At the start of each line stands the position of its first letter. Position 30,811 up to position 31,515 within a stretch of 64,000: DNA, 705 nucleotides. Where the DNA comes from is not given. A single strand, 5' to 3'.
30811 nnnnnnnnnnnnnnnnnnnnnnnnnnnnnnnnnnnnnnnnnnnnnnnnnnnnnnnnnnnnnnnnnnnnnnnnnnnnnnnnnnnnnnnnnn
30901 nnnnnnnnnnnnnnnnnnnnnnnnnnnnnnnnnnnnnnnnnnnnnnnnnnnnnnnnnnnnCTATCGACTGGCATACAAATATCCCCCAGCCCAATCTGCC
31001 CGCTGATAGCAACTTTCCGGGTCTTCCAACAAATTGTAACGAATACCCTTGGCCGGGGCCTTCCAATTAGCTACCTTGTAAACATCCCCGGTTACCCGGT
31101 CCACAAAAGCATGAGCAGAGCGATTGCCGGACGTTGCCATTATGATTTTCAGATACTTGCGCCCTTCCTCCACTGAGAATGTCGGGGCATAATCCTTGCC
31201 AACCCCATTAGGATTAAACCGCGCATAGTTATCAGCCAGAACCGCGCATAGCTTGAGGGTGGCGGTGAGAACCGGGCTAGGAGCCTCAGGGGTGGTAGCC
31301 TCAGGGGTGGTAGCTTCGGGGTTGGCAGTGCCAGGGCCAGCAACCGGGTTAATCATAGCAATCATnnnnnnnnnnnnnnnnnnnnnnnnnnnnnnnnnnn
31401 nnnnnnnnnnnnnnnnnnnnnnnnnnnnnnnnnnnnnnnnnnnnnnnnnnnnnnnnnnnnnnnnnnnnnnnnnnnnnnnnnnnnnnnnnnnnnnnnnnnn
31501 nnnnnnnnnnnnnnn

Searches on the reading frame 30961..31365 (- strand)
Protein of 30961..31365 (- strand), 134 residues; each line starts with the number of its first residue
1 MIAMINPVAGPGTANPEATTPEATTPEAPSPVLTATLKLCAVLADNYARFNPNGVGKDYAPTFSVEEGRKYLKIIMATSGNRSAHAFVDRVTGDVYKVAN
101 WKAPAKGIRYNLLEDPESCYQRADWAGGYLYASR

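Call 17: find_encoding_contigs(protein=window:30961-31365:-, flank=10000, max_places=6)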
Protein window:30961-31365:- (134 aa): 7 contigs read that carry it; 3 places shown.
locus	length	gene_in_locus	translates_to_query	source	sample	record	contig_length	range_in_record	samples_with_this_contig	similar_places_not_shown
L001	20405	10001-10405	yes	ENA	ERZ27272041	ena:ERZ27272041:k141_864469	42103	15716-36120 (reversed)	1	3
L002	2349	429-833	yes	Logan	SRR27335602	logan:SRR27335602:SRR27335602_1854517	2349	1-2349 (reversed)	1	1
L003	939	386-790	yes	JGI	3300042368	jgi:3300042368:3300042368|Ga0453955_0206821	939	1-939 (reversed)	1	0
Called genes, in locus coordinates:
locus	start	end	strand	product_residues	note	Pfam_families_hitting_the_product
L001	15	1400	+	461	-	PF13708:DUF4942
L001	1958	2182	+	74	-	-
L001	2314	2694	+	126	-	-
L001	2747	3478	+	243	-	-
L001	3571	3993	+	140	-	-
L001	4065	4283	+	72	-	-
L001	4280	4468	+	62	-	-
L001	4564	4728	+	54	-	-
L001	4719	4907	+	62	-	-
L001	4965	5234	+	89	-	-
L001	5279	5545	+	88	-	-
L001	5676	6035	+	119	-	-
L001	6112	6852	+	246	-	-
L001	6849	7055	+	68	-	-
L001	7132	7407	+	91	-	-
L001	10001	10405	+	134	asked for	PF24835:DUF7717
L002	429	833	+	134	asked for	PF24835:DUF7717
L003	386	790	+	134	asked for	PF24835:DUF7717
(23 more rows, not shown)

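Call 19: search_protein_families(library=pfam, proteins=[window:30961-31365:-], max_evalue=0.1)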
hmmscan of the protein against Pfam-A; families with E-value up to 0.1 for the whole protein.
window:30961-31365:- (134 aa): 1 family
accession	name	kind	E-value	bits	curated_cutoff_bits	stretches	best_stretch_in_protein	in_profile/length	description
PF24835.1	DUF7717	-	4.6e-33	114.3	27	1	31-131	17-116/117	Family of unknown function (DUF7717)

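Call 20: search_protein_families(library=phrogs, proteins=[window:30961-31365:-], max_evalue=0.01)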
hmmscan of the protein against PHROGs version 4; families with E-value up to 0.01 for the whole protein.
window:30961-31365:- (134 aa): 4 families
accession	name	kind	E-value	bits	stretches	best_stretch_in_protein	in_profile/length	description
phrog_818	-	unknown function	3.1e-33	116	1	29-132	19-126/127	-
phrog_5014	-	unknown function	1.2e-15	58.7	1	40-122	12-102/110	-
phrog_3274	-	unknown function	1.4e-15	58.8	1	55-131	30-111/113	-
phrog_10383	-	unknown function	2.5e-07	32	1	62-113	49-104/125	-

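Call 21: find_related_loci(query=window:30961-31365:-, collection=viral_contigs, flank=6000)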
Query window:30961-31365:- (134 aa) in viral_contigs; peptide patterns used: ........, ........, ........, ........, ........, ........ (x = any residue, [..] = any of these).
12 stretches matched a pattern; 2 encode a relative of the query (tblastn E <= 1e-3); 2 distinct loci.
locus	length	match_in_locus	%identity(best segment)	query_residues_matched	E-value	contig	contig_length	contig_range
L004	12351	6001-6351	89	15-131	2e-71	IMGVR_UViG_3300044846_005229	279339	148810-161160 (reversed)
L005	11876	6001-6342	92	18-131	3e-70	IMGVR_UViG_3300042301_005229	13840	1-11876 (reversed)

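Call 35: find_homologous_proteins(query=window:30961-31365:-, max_evalue=1e-10)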
Query window:30961-31365:- (134 aa): 203 proteins with E <= 1e-10 among 281 candidates; the best 120 are listed.
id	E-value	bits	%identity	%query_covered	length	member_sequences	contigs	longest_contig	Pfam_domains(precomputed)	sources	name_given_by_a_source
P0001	5.0e-68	245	85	93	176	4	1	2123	PF24835.2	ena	-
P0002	3.6e-67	242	85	93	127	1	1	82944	PF24835.2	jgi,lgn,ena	jgi:hypothetical protein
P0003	1.7e-66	240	84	93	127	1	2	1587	PF24835.2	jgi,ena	jgi:hypothetical protein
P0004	2.9e-66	239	89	87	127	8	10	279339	PF24835.2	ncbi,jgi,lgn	jgi:hypothetical protein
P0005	1.7e-64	234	89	85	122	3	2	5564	PF24835.2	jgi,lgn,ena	jgi:hypothetical protein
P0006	7.3e-62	225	83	94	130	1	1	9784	PF24835.2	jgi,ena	jgi:hypothetical protein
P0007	3.8e-61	223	84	85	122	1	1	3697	PF24835.2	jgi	jgi:hypothetical protein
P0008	3.7e-60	220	77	98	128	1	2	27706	PF24835.2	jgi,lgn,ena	jgi:hypothetical protein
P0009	9.7e-60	218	82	89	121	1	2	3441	PF24835.2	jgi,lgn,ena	jgi:hypothetical protein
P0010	2.4e-59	217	79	98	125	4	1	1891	PF24835.2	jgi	jgi:hypothetical protein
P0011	4.0e-57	210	76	93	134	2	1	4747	PF24835.2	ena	-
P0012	7.1e-56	206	74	98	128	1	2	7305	PF24835.2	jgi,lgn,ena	jgi:hypothetical protein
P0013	9.7e-51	189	72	98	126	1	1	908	PF24835.2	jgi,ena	jgi:hypothetical protein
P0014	5.5e-50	187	86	75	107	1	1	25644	PF24835.2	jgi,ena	jgi:hypothetical protein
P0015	6.3e-49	183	71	88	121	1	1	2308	PF24835.2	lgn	-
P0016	1.6e-48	182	70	86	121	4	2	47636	PF24835.2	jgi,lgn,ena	-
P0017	2.9e-48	181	69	90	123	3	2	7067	PF24835.2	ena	-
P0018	5.4e-48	180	76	78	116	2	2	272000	PF24835.2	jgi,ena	jgi:hypothetical protein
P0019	8.0e-47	177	68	90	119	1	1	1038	PF24835.2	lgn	-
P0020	1.9e-46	175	60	100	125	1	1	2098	PF24835.2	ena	-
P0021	1.6e-31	127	75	57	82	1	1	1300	PF24835.2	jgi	jgi:hypothetical protein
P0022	2.1e-31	127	63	76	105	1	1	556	PF24835.2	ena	-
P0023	7.1e-29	118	56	77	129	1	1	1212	PF24835.2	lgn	-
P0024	6.4e-27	112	61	72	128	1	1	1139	PF24835.2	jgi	jgi:hypothetical protein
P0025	3.1e-26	110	57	75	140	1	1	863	PF24835.2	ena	-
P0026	5.8e-26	109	58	75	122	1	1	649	PF24835.2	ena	-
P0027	6.1e-26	109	56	75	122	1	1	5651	PF24835.2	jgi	jgi:hypothetical protein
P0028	6.9e-26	109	60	75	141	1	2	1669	PF24835.2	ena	-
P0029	1.3e-25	108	59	75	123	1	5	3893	PF24835.2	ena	-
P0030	5.7e-25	106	54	75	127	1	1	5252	PF24835.2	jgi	-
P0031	8.1e-25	105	55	75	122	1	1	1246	PF24835.2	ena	-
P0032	9.6e-25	105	59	75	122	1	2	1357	PF24835.2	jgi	-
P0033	9.7e-25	105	57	75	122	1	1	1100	PF24835.2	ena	-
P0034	1.7e-24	104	60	72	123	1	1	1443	PF24835.2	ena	-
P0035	2.4e-24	104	55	75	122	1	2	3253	PF24835.2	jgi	-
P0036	2.8e-24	104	65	51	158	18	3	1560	PF24835.2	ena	-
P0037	3.1e-24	103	56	72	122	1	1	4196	PF24835.2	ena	-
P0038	7.1e-24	102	59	75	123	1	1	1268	PF24835.2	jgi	-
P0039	7.7e-24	102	54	72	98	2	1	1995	PF24835.2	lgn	-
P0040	1.8e-23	101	60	63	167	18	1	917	PF24835.2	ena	-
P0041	2.0e-23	101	54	75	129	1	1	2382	PF24835.2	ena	-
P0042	2.1e-23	101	63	60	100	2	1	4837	PF24835.2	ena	-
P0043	2.4e-23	101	57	72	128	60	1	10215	PF24835.2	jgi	jgi:hypothetical protein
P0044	2.8e-23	100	54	75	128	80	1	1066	PF24835.2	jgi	jgi:hypothetical protein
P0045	2.9e-23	100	58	72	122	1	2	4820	PF24835.2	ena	-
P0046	3.0e-23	100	55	75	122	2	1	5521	PF24835.2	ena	-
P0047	3.2e-23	100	55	75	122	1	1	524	PF24835.2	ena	-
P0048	4.4e-23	100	53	78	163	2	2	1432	PF24835.2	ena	-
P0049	4.4e-23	100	58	72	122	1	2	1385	PF24835.2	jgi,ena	-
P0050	4.7e-23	100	45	99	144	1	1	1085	PF24835.2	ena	-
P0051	4.8e-23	100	63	60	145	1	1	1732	PF24835.2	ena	-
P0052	4.8e-23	100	63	60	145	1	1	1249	PF24835.2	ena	-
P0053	7.3e-23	99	56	71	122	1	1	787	PF24835.2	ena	-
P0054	7.8e-23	99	56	71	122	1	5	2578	PF24835.2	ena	-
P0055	8.2e-23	99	56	71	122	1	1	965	PF24835.2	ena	-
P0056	1.1e-22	98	57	71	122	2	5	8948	PF24835.2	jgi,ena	-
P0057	1.2e-22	98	55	72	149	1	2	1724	PF24835.2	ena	-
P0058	1.2e-22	98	54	75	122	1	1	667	PF24835.2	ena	-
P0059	1.5e-22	98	62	60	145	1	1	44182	PF24835.2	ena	-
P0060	1.5e-22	98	62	60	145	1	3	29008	PF24835.2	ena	-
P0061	2.0e-22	98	50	81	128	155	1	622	PF24835.2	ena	-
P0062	2.2e-22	97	57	72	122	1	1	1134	PF24835.2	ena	-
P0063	2.3e-22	97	55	72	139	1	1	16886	PF24835.2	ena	-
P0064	2.6e-22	97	62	60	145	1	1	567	PF24835.2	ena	-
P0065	2.6e-22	97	56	70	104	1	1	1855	PF24835.2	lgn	-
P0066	3.6e-22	97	52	76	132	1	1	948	PF24835.2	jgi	-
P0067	4.9e-22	96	45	80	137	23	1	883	PF24835.2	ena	-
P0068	5.2e-22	96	45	80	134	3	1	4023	PF24835.2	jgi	-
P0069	6.6e-22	96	45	81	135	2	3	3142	PF24835.2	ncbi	-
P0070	8.6e-22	96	58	65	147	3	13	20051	PF24835.2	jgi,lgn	-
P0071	8.6e-22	96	52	75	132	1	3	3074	PF24835.2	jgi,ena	-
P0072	1.6e-21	95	50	76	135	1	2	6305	PF24835.2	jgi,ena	-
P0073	1.7e-21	95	64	52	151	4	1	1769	PF24835.2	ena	-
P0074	1.9e-21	94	50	76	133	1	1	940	PF24835.2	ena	-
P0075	2.0e-21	94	64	51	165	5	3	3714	PF24835.2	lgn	-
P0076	2.2e-21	94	65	54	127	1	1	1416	PF24835.2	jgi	jgi:hypothetical protein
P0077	3.0e-21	94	49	78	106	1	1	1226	PF24835.2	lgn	-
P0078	4.9e-21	93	53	67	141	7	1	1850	PF24835.2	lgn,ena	-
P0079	6.0e-21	93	42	79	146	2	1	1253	PF24835.2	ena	-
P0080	7.0e-21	93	43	80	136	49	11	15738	PF24835.2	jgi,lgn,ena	jgi:hypothetical protein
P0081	7.4e-21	92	44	81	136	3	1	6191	PF24835.2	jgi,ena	-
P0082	8.3e-21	92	57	72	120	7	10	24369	PF24835.2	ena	-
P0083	1.1e-20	92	64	51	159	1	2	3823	PF24835.2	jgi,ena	-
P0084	1.4e-20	92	44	81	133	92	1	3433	PF24835.2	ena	-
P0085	1.4e-20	92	44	75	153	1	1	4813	PF24835.2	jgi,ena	jgi:hypothetical protein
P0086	1.6e-20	91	44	79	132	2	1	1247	PF24835.2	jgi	jgi:hypothetical protein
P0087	2.6e-20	91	44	81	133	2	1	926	PF24835.2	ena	-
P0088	2.7e-20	91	50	76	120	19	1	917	PF24835.2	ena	-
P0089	2.7e-20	91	51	75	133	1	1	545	PF24835.2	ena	-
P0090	3.0e-20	91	44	81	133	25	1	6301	PF24835.2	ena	-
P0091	3.8e-20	90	53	75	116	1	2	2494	PF24835.2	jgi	jgi:phage-related protein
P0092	4.0e-20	90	67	49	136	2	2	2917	PF24835.2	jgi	jgi:hypothetical protein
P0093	5.4e-20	90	64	52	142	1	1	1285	PF24835.2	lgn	-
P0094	5.6e-20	90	66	52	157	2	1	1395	PF24835.2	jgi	jgi:hypothetical protein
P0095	5.8e-20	90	67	52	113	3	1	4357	PF24835.2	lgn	-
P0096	6.0e-20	90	63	51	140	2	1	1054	PF24835.2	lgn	-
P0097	9.9e-20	89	66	52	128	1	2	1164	PF24835.2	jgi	-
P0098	1.1e-19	89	64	51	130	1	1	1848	PF24835.2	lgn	-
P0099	1.1e-19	89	44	75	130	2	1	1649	PF24835.2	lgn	-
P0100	1.2e-19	89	49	75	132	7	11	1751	PF24835.2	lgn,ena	-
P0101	1.3e-19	89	42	80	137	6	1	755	PF24835.2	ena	-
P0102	1.5e-19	88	43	80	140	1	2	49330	PF24835.2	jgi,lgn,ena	jgi:hypothetical protein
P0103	2.3e-19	88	62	52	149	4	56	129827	PF24835.2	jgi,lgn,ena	jgi:hypothetical protein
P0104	2.3e-19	88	54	72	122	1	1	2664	PF24835.2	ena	-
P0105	2.5e-19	88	52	72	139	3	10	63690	PF24835.2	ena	-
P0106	2.9e-19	87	51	72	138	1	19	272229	PF24835.2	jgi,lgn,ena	jgi:hypothetical protein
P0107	3.5e-19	87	47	72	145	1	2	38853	PF24835.2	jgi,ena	-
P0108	3.9e-19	87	68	48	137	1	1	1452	PF24835.2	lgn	-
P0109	4.8e-19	87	65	51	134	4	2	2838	PF24835.2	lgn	-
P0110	5.3e-19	86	44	77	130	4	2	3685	PF24835.2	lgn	-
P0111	5.6e-19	86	40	81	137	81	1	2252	PF24835.2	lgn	-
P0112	7.7e-19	86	43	80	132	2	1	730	PF24835.2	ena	-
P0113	8.1e-19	86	47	84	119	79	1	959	PF24835.2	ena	-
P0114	8.8e-19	86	42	77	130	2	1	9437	PF24835.2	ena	-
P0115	9.7e-19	86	63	51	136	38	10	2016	PF24835.2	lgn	-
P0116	9.8e-19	86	49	75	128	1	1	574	PF24835.2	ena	-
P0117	9.9e-19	86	43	80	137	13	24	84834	PF24835.2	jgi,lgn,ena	jgi:hypothetical protein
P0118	1.0e-18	86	50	72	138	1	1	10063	PF24835.2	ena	-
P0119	1.2e-18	85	42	80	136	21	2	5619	PF24835.2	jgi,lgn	-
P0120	1.4e-18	85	45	72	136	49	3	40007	PF24835.2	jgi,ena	jgi:hypothetical protein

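Call 36: find_encoding_contigs(protein=P0002, flank=5000, max_places=2)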
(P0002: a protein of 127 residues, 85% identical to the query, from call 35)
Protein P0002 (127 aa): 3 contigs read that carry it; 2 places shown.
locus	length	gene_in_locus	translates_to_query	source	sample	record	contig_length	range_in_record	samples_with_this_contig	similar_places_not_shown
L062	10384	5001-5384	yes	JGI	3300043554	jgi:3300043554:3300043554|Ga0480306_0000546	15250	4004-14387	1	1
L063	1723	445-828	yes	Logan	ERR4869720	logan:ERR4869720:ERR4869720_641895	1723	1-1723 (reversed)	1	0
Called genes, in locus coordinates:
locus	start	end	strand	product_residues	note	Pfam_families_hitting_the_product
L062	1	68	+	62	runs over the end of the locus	-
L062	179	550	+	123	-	-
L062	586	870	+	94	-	-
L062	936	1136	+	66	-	-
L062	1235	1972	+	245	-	-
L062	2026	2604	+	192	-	-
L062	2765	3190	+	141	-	-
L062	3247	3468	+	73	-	-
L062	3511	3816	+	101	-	-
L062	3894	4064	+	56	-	-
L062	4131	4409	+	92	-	-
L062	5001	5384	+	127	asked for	PF24835:DUF7717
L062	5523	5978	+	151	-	-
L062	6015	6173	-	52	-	-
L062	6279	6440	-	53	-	-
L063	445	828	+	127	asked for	PF24835:DUF7717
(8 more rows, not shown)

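Call 37: find_encoding_contigs(protein=P0008, flank=5000, max_places=2)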
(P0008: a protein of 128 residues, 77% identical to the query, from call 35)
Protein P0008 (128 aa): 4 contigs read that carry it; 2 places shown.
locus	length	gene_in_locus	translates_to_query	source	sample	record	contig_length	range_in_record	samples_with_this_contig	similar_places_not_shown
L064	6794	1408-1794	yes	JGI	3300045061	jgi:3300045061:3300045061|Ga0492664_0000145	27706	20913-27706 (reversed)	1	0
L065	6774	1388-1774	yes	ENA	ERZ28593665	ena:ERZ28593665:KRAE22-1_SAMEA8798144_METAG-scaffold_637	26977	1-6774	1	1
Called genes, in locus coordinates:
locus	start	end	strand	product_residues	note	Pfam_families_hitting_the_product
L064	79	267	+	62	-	-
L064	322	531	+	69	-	-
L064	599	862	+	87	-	-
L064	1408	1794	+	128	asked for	PF24835:DUF7717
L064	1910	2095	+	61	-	-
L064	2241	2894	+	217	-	PF19474:DUF6011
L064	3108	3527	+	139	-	-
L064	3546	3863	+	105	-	-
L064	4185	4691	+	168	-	-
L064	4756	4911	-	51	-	-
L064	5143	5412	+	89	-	-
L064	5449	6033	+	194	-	-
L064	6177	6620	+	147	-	-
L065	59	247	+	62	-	-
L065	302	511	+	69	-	-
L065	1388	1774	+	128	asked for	PF24835:DUF7717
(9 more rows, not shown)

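Call 38: find_encoding_contigs(protein=P0016, flank=5000, max_places=2)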
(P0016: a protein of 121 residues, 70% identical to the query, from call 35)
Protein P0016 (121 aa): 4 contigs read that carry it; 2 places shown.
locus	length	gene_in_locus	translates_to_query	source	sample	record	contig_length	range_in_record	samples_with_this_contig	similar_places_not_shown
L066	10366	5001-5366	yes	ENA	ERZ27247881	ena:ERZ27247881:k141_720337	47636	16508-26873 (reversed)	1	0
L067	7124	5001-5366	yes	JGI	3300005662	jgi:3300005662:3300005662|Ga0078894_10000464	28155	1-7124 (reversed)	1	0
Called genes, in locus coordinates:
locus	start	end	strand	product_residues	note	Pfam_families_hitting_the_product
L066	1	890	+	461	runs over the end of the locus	PF13708:DUF4942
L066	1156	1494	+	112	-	-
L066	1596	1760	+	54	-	-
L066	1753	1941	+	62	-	-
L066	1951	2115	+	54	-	-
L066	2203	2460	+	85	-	-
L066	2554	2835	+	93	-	PF24012:DUF7326 (faint)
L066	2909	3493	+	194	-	-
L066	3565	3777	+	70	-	-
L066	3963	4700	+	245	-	-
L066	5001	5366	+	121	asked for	PF24835:DUF7717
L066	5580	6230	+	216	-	PF19474:DUF6011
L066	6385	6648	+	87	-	-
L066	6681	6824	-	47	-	-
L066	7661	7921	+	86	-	-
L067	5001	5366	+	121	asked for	PF24835:DUF7717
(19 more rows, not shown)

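Call 39: find_encoding_contigs(protein=P0018, flank=5000, max_places=2)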
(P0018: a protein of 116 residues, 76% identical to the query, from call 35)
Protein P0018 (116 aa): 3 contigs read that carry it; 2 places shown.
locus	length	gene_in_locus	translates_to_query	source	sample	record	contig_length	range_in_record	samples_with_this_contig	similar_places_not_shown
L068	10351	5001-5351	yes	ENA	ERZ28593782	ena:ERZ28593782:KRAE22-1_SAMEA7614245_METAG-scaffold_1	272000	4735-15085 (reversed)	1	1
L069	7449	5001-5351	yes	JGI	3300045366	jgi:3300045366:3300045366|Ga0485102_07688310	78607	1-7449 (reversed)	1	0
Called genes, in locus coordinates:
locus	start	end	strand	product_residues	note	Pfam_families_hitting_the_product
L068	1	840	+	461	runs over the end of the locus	PF13708:DUF4942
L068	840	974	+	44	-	-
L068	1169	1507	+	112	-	-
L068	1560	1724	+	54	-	-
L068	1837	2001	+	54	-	-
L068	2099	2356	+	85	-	-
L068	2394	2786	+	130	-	-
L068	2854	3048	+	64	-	-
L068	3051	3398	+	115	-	-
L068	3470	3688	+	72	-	-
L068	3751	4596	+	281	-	-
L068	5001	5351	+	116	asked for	PF24835:DUF7717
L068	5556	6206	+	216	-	PF19474:DUF6011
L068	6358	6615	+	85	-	-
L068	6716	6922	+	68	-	-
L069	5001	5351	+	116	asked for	PF24835:DUF7717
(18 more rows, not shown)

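Call 41: find_encoding_contigs(protein=P0106, flank=5000, max_places=2)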
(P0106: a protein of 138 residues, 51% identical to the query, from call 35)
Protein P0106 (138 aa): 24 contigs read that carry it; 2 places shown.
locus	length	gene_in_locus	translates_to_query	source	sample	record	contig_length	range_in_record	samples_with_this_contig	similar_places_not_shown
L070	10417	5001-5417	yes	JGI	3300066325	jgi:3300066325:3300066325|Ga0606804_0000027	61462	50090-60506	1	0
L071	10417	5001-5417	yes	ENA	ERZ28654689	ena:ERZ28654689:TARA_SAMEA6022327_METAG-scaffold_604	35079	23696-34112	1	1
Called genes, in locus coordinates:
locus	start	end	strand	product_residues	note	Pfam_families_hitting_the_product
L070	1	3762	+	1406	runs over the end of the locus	PF06739:SBBP (faint)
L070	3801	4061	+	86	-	-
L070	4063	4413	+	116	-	-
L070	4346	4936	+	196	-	PF13759:2OG-FeII_Oxy_5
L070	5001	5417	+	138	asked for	PF24835:DUF7717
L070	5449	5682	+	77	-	-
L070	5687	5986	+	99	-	-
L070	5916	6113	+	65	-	-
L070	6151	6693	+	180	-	PF18013:Phage_lysozyme2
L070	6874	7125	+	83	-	-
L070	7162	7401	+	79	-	-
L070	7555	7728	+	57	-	-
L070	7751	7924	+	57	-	-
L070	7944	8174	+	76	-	-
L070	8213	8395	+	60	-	-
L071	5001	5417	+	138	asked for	PF24835:DUF7717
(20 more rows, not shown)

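Call 42: find_encoding_contigs(protein=P0012, flank=5000, max_places=2)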
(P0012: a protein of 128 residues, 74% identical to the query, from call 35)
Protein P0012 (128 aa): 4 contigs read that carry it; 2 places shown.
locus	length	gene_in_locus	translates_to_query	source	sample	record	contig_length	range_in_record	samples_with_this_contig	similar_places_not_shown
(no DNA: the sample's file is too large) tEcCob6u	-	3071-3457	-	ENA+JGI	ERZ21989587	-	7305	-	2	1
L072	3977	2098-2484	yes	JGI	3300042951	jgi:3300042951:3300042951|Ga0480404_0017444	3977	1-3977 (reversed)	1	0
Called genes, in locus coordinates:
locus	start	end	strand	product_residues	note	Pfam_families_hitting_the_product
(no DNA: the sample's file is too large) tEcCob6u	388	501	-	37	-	-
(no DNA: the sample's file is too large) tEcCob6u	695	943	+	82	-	-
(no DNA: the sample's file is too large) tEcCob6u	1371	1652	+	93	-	-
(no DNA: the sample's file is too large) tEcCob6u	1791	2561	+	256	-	-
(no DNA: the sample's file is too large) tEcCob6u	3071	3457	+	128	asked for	PF24835:DUF7717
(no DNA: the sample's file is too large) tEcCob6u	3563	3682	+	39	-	-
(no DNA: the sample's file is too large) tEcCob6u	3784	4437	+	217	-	PF19474:DUF6011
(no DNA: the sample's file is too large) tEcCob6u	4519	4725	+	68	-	-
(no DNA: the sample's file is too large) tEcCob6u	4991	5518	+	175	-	-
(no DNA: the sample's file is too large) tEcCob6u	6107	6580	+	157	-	-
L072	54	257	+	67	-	-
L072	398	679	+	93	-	-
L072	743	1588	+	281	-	-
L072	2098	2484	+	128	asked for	PF24835:DUF7717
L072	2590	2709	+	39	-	-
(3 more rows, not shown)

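Call 43: find_encoding_contigs(protein=P0017, flank=5000, max_places=2)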
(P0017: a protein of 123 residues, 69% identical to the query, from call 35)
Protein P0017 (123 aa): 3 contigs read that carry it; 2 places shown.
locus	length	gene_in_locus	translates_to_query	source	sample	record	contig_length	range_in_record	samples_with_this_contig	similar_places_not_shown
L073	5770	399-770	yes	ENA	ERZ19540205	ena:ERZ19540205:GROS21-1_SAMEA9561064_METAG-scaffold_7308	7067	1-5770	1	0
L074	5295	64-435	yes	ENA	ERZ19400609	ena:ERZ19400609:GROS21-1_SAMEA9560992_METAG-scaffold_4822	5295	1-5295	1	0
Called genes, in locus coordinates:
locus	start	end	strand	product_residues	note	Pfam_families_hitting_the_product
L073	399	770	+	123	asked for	PF24835:DUF7717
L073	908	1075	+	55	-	-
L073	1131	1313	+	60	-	-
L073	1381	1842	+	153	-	-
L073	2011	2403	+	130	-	-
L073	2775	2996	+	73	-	-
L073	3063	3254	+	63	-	-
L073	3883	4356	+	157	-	-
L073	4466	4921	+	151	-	-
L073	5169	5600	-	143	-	-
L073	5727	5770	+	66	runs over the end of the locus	-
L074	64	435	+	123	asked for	PF24835:DUF7717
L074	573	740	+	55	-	-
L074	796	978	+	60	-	-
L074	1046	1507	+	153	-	-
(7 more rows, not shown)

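Call 44: find_encoding_contigs(protein=P0014, flank=5000, max_places=2)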
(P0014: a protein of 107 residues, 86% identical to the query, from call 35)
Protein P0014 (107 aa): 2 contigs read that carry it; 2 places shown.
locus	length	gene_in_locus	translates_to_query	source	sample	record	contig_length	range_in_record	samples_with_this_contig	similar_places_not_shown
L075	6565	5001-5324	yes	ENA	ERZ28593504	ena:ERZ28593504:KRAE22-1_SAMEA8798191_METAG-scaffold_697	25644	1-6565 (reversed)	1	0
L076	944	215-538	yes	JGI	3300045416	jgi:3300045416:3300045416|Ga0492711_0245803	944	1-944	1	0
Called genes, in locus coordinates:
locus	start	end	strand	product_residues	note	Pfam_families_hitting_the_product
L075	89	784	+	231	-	-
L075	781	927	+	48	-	-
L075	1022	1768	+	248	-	-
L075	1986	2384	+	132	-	-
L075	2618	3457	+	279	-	PF01411:tRNA-synt_2c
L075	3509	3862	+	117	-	-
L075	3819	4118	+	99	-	-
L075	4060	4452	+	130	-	-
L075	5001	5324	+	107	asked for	PF24835:DUF7717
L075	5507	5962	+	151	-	-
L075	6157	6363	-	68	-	-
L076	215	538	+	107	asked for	PF24835:DUF7717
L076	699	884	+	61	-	-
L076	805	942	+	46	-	?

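Call 81: predict_structure(alignment_id=A7)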
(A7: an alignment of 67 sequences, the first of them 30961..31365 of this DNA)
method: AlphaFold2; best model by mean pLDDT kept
length: 134 residues; sequences in the alignment: 67
mean_pLDDT: 86.2   pTM: 0.75
mean pLDDT of the five models: 86.2, 86.0, 85.5, 84.9, 84.6
residues with pLDDT >= 90: 102; 70-90: 4; 50-70: 11; < 50: 17
segments of 3 or more residues with pLDDT < 50: 1-3, 9-20
pLDDT, mean of each block of 10 residues (from residue 1): 48 43 67 98 98 94 97 97 98 97 96 98 97 71
secondary structure, 60 per line:
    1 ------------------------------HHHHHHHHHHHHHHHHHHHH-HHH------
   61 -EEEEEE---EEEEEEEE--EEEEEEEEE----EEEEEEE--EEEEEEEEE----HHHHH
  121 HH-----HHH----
elements in order: H31-50 E62-67 E71-78 E81-89 E94-100 E103-111 H116-122
